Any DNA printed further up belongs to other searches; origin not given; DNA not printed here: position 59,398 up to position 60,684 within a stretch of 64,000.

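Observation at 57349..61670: Nucleotidyltransferase + 2H-phosphoesterase::N6-adenine methyltransferase + divergent patatin phospholipase: candidate undescribed nucleotide-signalling defence module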

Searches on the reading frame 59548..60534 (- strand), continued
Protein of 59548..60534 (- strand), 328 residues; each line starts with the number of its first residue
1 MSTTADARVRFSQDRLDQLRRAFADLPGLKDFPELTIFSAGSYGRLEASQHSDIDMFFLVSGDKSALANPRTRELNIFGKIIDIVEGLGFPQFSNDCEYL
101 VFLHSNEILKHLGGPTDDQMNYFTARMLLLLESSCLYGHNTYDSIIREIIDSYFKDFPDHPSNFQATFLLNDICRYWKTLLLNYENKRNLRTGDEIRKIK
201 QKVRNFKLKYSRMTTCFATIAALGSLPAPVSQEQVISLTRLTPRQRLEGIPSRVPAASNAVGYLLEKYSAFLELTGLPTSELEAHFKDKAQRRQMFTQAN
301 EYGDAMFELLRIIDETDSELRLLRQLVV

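Call 26: search_protein_families(library=pfam, proteins=[L066:10978-11583:+, L068:10363-10962:+, L076:10975-11586:+, L078:1473-2150:+, L082:447-2417:+, L066:10001-10969:+, L076:10001-10960:+], max_evalue=1)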
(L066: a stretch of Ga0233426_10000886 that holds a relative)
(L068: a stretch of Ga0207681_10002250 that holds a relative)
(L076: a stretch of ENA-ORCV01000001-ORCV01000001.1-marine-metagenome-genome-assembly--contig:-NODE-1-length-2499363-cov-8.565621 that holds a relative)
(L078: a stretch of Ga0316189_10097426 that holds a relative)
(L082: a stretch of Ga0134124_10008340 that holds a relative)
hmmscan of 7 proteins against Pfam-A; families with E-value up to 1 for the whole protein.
L066:10978-11583:+ (201 aa): 1 family
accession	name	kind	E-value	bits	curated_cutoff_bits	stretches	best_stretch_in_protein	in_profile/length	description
PF13563.12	2_5_RNA_ligase2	-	0.19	12.2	27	0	70-137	81-149/152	2'-5' RNA ligase superfamily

L068:10363-10962:+ (199 aa): 1 family
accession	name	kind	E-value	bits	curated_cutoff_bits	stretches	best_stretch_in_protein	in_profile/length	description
PF13563.12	2_5_RNA_ligase2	-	0.0017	18.9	27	1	12-132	4-143/152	2'-5' RNA ligase superfamily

L076:10975-11586:+ (203 aa): 1 family
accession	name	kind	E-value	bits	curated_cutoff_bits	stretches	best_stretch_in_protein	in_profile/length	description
PF13563.12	2_5_RNA_ligase2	-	0.0017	18.9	27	1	82-127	95-141/152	2'-5' RNA ligase superfamily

L078:1473-2150:+ (225 aa): 1 family
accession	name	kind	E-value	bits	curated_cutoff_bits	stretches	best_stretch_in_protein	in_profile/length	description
PF13563.12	2_5_RNA_ligase2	-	7.2e-06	26.6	27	1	93-158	73-151/152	2'-5' RNA ligase superfamily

L082:447-2417:+ (656 aa): 1 family
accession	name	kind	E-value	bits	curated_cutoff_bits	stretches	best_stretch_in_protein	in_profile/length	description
PF13676.11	TIR_2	-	7.5e-24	85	28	1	208-330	2-122/122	TIR domain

L066:10001-10969:+ (323 aa): 6 families
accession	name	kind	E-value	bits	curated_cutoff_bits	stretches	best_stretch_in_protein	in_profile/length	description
PF01909.29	NTP_transf_2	-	1.8e-07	31.9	21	1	21-83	3-59/93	Nucleotidyltransferase domain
PF18765.7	Polbeta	-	2.3e-05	24.9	26.9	1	35-81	14-55/93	Polymerase beta, Nucleotidyltransferase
PF22600.2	MTPAP-like_central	-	0.00015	22.3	27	1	10-84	16-89/139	Poly(A) RNA polymerase, mitochondrial-like, central palm domain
PF20879.2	SidM_N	-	0.0045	16.8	27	1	33-61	58-86/285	SidM, N-terminal domain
PF20369.3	DUF6664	-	0.13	13.4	27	0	246-281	24-59/105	Family of unknown function (DUF6664)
PF25032.1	N-HEAT_ATR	-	0.14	11.1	27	1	111-170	253-315/547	Serine/threonine-protein kinase ATR, N-HEAT region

L076:10001-10960:+ (320 aa): 3 families
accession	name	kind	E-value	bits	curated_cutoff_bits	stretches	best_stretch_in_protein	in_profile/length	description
PF01909.29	NTP_transf_2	-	0.0048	17.7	21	1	29-67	14-47/93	Nucleotidyltransferase domain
PF03445.19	DUF294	-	0.011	16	21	1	9-61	31-81/138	Putative nucleotidyltransferase DUF294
PF18765.7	Polbeta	-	0.034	14.8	26.9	1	31-85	15-66/93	Polymerase beta, Nucleotidyltransferase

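Call 35: predict_structure(alignment_id=A1)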
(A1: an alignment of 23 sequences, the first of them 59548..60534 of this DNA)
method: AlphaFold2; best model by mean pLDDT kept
length: 328 residues; sequences in the alignment: 23
mean_pLDDT: 86.4   pTM: 0.87
mean pLDDT of the five models: 86.4, 86.2, 86.1, 84.7, 84.6
residues with pLDDT >= 90: 163; 70-90: 138; 50-70: 22; < 50: 5
segments of 3 or more residues with pLDDT < 50: 95-97
pLDDT, mean of each block of 10 residues (from residue 1): 85 96 88 88 93 89 76 88 92 59 84 76 88 91 90 74 84 88 59 77 85 93 93 94 96 97 95 90 91 90 95 88 79
secondary structure, 60 per line:
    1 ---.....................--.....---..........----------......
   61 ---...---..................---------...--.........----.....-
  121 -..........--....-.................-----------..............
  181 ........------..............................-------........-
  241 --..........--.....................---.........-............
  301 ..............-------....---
elements in order: H4-24 H27-31 E35-40 H41-44 E55-60 H70-87 E102-104 H105-110 H115-119 H122-131 E134-137 H139-155 H167-188 H195-224 H232-239 H243-252 H255-275 H279-287 H289-314 H322-325

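Call 39: fold_search(model_id=the predicted structure, library=pdb)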
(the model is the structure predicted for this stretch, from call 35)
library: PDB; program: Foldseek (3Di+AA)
matches with E <= 10: 262; with E <= 0.001: 1
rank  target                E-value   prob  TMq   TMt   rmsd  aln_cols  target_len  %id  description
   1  6yx5_B                8.2e-04  1.00  0.40  0.39  12.1       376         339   12  Structure of DrrA from Legionella pneumophilia in complex with human Rab8a (released 2020-12-23)
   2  1v4a                  1.6e-02  0.99  0.39  0.32   9.6       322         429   16  Structure of the N-terminal Domain of Escherichia coli Glutamine Synthetase adenylyltransferase (released 2004-07-27)
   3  3k7d_A                2.0e-02  0.99  0.39  0.28   9.1       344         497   10  C-terminal (adenylylation) domain of E.coli Glutamine Synthetase Adenylyltransferase (released 2009-12-15)
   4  3k7d_B                4.8e-02  0.97  0.39  0.28   9.6       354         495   12  C-terminal (adenylylation) domain of E.coli Glutamine Synthetase Adenylyltransferase (released 2009-12-15)
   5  6xz0                  7.2e-02  0.89  0.30  0.36  11.8       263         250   12  Crystal structure of spectinomycin adenyltransferase AAD(9) from Enterococcus faecialis with spectinomycin (released 2020-04-15)
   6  7bxo_A                8.3e-02  0.99  0.24  0.52   5.4       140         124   14  Crystal structure of the toxin-antitoxin with AMP-PNP (released 2020-09-30)
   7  5lpa_A                1.0e-01  0.72  0.28  0.32  10.7       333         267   10  AadA E87Q in complex with ATP, calcium and dihydrostreptomycin (released 2018-01-17)
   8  7bxo_E                1.1e-01  0.97  0.22  0.48   5.2       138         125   13  Crystal structure of the toxin-antitoxin with AMP-PNP (released 2020-09-30)
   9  5luh_B                1.1e-01  0.82  0.32  0.37  10.0       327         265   10  AadA E87Q in complex with ATP, calcium and streptomycin (released 2018-01-17)
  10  6fzb_B                1.1e-01  0.77  0.30  0.34  10.9       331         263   10  AadA in complex with ATP, magnesium and streptomycin (released 2018-06-13)
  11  6fzb_A                1.1e-01  0.75  0.27  0.33  17.2       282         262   11  AadA in complex with ATP, magnesium and streptomycin (released 2018-06-13)
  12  9dbj_F                1.1e-01  0.44  0.19  0.26  11.7       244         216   15  Structure of Hailong HalB R164A mutant with non-hydrolyzable dATP (released 2025-05-07)
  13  5g4a_A                1.3e-01  0.54  0.24  0.29  17.3       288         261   11  AadA in complex with ATP and magnesium (released 2017-11-29)
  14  9dbj_C                1.3e-01  0.35  0.20  0.26  14.4       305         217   14  Structure of Hailong HalB R164A mutant with non-hydrolyzable dATP (released 2025-05-07)
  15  5g4a_B                1.4e-01  0.57  0.25  0.29  17.4       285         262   12  AadA in complex with ATP and magnesium (released 2017-11-29)
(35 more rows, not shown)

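Call 43: search_protein_families(library=pfam, proteins=[L082:2377-3960:+, L030:5149-7023:+, P0050, L030:545-1561:+], max_evalue=0.01)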
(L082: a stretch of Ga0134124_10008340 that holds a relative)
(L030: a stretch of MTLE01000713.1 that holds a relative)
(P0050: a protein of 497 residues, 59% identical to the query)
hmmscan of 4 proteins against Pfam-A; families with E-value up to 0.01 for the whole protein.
L082:2377-3960:+ (527 aa): 0 families

L030:5149-7023:+ (624 aa): 10 families
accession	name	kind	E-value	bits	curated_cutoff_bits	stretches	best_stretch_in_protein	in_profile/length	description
PF13361.12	UvrD_C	-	1.9e-19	70.8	25.6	2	536-591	285-348/350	UvrD-like helicase C-terminal domain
PF08378.17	NERD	-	3.3e-12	47.3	22.1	1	16-111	4-98/111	Nuclease-related domain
PF00580.27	UvrD-helicase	-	8e-11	42.6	23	1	235-320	4-94/271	UvrD/REP helicase N-terminal domain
PF13538.12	UvrD_C_2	-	2e-10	40.8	27.4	1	538-588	2-51/52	UvrD-like helicase C-terminal domain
PF13245.12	AAA_19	-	2.5e-08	34.6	25.1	1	236-397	2-132/134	AAA domain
PF01443.25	Viral_helicase1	-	9.9e-07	29.2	21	0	534-587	173-225/228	Viral superfamily 1 RNA helicase core domain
PF13604.12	AAA_30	-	0.00065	19.9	27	1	235-293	5-65/191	AAA domain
PF04851.21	ResIII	-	0.00099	19.5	22.5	1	237-368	10-139/164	Type III restriction enzyme, res subunit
PF17588.7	DUF5486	-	0.0012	19.1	27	0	475-492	9-26/53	Family of unknown function (DUF5486)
PF13401.12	AAA_22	-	0.0073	17.1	27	0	245-380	5-110/130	AAA domain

P0050 (497 aa): 5 families
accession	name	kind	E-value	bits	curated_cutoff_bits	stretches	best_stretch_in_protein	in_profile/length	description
PF13676.11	TIR_2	-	4.3e-19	69.6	28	1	9-103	2-93/122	TIR domain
PF01582.25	TIR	-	1.9e-08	34.7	21.3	1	5-107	1-103/179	TIR domain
PF01909.29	NTP_transf_2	-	7.8e-06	26.6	21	1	199-258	13-74/93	Nucleotidyltransferase domain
PF01659.21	Luteo_Vpg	-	0.0034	18.1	25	0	356-415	21-82/105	Luteovirus putative VPg genome linked protein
PF22600.2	MTPAP-like_central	-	0.0081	16.7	27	0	198-252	35-89/139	Poly(A) RNA polymerase, mitochondrial-like, central palm domain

L030:545-1561:+ (338 aa): 1 family
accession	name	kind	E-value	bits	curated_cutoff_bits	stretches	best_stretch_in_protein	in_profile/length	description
PF01734.28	Patatin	-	9.6e-32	111.2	27.7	1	31-211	1-190/191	Patatin-like phospholipase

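Call 44: search_dna_similar(query=window:59548-60534:-, collection=plasmids, mode=protein, max_evalue=0.00001, max_rows=25)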
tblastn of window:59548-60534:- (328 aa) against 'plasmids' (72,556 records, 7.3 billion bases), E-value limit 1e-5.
Records with a match: 4; places in all: 4; records where one place covers at least 80% of the query: 2.
Best place of each record, by identity: <60% 4.
By first word of the organism name: Mesorhizobium 1; Escherichia 1; Rhizobium 1; Sinorhizobium 1.
By predicted mobility (MOB-suite, as given by PLSDB): conjugative 2; non-mobilizable 2.
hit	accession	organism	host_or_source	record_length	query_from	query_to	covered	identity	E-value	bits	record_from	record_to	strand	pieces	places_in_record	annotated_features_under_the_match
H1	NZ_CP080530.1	Mesorhizobium sp. AR02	Oxytropis sp.,Cell culture,root nodule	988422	10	310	92%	28.2%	6e-12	74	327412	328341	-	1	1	nucleotidyltransferase domain-containing protein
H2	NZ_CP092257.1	Escherichia coli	Felix catus domesticus,Pure ...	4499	34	320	88%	27.7%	1e-16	88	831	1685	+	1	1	nucleotidyltransferase domain-containing protein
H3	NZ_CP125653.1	Rhizobium sp. BT04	Phaseolus vulgaris,Pure culture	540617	11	213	62%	30.6%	9e-9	64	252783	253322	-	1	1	nucleotidyltransferase domain-containing protein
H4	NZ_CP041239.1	Sinorhizobium mexicanum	Acaciella angustissima,cell culture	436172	41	212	52%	29.3%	9e-11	71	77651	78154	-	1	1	nucleotidyltransferase domain-containing protein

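Call 45: search_dna_similar(query=window:59548-60534:-, collection=phages, mode=protein, max_evalue=0.00001, max_rows=15)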
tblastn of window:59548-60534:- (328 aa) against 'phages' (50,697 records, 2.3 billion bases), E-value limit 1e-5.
No match.

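Call 46: find_related_loci(query=A1, collection=viral_contigs, flank=8000)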
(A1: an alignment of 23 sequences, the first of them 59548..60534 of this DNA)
Query A1 (328 aa) in viral_contigs; peptide patterns used: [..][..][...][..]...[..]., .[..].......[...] (x = any residue, [..] = any of these).
23 stretches matched a pattern, but none encodes a relative of the query by tblastn (E <= 1e-3).

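Call 47: get_annotated_region(hit=H2, flank=3000)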
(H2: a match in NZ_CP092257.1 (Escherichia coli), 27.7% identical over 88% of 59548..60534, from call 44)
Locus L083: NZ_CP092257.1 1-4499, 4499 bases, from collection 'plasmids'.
description: Escherichia coli strain ISHS7 plasmid pISHS7_5, complete sequence
organism: Escherichia coli (NCBI taxid 562)
taxonomy: Bacteria; Pseudomonadota; Gammaproteobacteria; Enterobacterales; Enterobacteriaceae; Escherichia; Escherichia coli
host: -; source: Felix catus domesticus,Pure isolate,feces; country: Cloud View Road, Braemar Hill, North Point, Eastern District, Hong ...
typing (MOB-suite, as given by PLSDB): non-mobilizable; replicon rep_cluster_2350
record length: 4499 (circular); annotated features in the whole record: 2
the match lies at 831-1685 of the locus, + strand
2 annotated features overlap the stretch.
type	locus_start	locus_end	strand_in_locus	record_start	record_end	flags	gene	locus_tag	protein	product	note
CDS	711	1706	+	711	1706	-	-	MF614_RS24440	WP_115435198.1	nucleotidyltransferase domain-containing protein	-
CDS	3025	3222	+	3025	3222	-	-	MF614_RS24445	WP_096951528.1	Rop family plasmid primer RNA-binding protein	-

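Call 48: get_annotated_region(hit=H1, flank=5000)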
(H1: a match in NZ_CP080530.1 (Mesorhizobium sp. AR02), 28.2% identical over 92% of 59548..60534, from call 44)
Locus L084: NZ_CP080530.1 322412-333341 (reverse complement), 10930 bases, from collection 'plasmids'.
description: Mesorhizobium sp. AR02 plasmid pMspAR02c, complete sequence
organism: Mesorhizobium sp. AR02 (NCBI taxid 2865837)
taxonomy: Bacteria; Pseudomonadota; Alphaproteobacteria; Hyphomicrobiales; Phyllobacteriaceae; Mesorhizobium; Mesorhizobium sp. AR02
host: -; source: Oxytropis sp.,Cell culture,root nodule; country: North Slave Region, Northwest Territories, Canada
typing (MOB-suite, as given by PLSDB): conjugative; relaxase MOBP,MOBP,MOBP; mating-pair formation MPF_T
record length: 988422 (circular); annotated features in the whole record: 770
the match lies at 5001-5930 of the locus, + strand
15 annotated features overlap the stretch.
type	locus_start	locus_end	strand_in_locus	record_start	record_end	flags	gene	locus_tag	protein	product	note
CDS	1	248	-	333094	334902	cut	-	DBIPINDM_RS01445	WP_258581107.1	ATP-binding protein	-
CDS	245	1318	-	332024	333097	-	-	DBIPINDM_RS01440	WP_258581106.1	SIR2 family protein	-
CDS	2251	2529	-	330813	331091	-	-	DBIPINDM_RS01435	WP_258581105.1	MarR family transcriptional regulator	-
CDS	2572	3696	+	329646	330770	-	-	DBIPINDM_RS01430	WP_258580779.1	IS630 family transposase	-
CDS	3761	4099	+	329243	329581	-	-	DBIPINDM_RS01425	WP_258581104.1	5'-nucleotidase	GO:0009117 - nucleotide metabolic process [Evidence IEA]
CDS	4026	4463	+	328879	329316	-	-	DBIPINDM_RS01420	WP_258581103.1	5'-nucleotidase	GO:0009117 - nucleotide metabolic process [Evidence IEA]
CDS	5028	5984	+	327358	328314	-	-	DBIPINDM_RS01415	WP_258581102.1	nucleotidyltransferase domain-containing protein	-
CDS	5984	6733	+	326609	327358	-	-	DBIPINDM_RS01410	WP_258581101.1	sugar phosphate isomerase/epimerase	-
CDS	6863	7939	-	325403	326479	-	-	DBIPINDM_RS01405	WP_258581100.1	ThiF family adenylyltransferase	-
CDS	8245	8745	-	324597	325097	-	-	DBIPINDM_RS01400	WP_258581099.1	hypothetical protein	-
CDS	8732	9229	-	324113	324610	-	-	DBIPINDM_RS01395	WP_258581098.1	hypothetical protein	-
CDS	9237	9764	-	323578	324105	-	-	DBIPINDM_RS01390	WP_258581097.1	hypothetical protein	-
CDS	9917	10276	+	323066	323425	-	-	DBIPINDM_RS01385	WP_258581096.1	helix-turn-helix transcriptional regulator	-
CDS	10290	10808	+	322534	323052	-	-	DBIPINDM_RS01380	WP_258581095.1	ImmA/IrrE family metallo-endopeptidase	-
CDS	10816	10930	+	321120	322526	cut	-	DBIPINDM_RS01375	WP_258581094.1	exonuclease domain-containing protein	-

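Call 69: search_protein_families(library=padloc, alignment_id=A4, max_evalue=0.00001)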
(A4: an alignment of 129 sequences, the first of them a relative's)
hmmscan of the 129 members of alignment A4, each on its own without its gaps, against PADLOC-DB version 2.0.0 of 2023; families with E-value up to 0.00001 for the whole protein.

A. member 1, L004:5067-5969:- (300 aa): 0 families

B. families by the number of members that match (of 129 scanned): 254 families (the first 25 are shown)
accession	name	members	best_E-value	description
PDLC02512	PglW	4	1e-24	PglW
PDLC00757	Effector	3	6.3e-108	Phospholipase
PDLC00758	Effector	3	6.6e-97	Phospholipase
PDLC04042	PD-T4-6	3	6.6e-63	-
PDLC04061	PD-T4-6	3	9.4e-61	-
PDLC04138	mad6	3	1.5e-57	mads_6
PDLC04053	PD-T4-6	3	2.9e-57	-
PDLC04054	PD-T4-6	3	7.6e-55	-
PDLC04060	PD-T4-6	3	2.9e-54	-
PDLC04047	PD-T4-6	3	5.2e-53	-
PDLC04041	PD-T4-6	3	4.9e-51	-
PDLC04043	PD-T4-6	3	7e-50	-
PDLC04052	PD-T4-6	3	4.7e-48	-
PDLC04040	PD-T4-6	3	9.4e-47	-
PDLC00756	Effector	3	5.6e-46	Phospholipase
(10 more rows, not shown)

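Call 70: search_protein_families(library=pfam, alignment_id=A4, max_evalue=0.00001)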
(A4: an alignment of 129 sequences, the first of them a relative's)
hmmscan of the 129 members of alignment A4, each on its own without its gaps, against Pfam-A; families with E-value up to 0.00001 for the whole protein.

A. member 1, L004:5067-5969:- (300 aa): 0 families

B. families by the number of members that match (of 129 scanned): 142 families (the first 25 are shown)
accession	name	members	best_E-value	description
PF13374.12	TPR_10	3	1.6e-50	Tetratricopeptide repeat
PF13424.12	TPR_12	3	2.8e-50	Tetratricopeptide repeat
PF00069.31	Pkinase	3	1.4e-39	Protein kinase domain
PF01734.28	Patatin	3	2.2e-32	Patatin-like phospholipase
PF00589.27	Phage_integrase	3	1.2e-29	Phage integrase family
PF07714.23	PK_Tyr_Ser-Thr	3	3e-28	Protein tyrosine and serine/threonine kinase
PF00515.34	TPR_1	3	9.5e-28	Tetratricopeptide repeat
PF07719.23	TPR_2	3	2e-26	Tetratricopeptide repeat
PF13181.12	TPR_8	3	2.1e-22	Tetratricopeptide repeat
PF17874.7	TPR_MalT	3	2.4e-17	MalT-like TPR region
PF01012.27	ETF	2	1e-42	Electron transfer flavoprotein domain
PF13176.12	TPR_7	2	1.4e-28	Tetratricopeptide repeat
PF24885.1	TPR_NPHP3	2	3.5e-23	Nephrocystin-3 TPR domain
PF13291.12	ACT_4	2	4.4e-17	ACT domain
PF00665.32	rve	2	5e-16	Integrase core domain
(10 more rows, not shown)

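Call 72: search_protein_representatives(alignment_id=A1)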
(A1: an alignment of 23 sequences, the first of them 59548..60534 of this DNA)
Query: 23 sequences, 333 profile positions. Proteins with E-value up to 0.001 (for the whole library): 1843; up to 1e-10: 1071; up to 1e-30: 403. The best 150 are listed.
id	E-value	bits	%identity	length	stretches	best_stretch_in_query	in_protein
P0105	2.1e-159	546.2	-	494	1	4-333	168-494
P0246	4.1e-134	463.1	-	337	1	3-333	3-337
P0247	5.0e-134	462.8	-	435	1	4-333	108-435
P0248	4.5e-122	423.5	-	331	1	5-333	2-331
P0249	5.6e-122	423.2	-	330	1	4-333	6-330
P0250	2.2e-117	408.1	-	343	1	3-332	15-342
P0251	1.1e-114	399.3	-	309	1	19-333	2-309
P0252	2.5e-112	391.5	-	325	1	6-328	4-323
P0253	2.5e-111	388.2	-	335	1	3-328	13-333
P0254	3.2e-109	381.2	-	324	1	4-333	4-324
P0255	3.3e-108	377.9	-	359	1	4-324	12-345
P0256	7.2e-108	376.8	-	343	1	7-332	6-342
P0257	3.5e-107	374.6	-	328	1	5-322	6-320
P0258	2.4e-106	371.8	-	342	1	3-333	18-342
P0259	9.7e-106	369.8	-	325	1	6-328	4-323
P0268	7.0e-98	344.0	-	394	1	4-216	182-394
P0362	4.5e-67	242.7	-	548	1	9-318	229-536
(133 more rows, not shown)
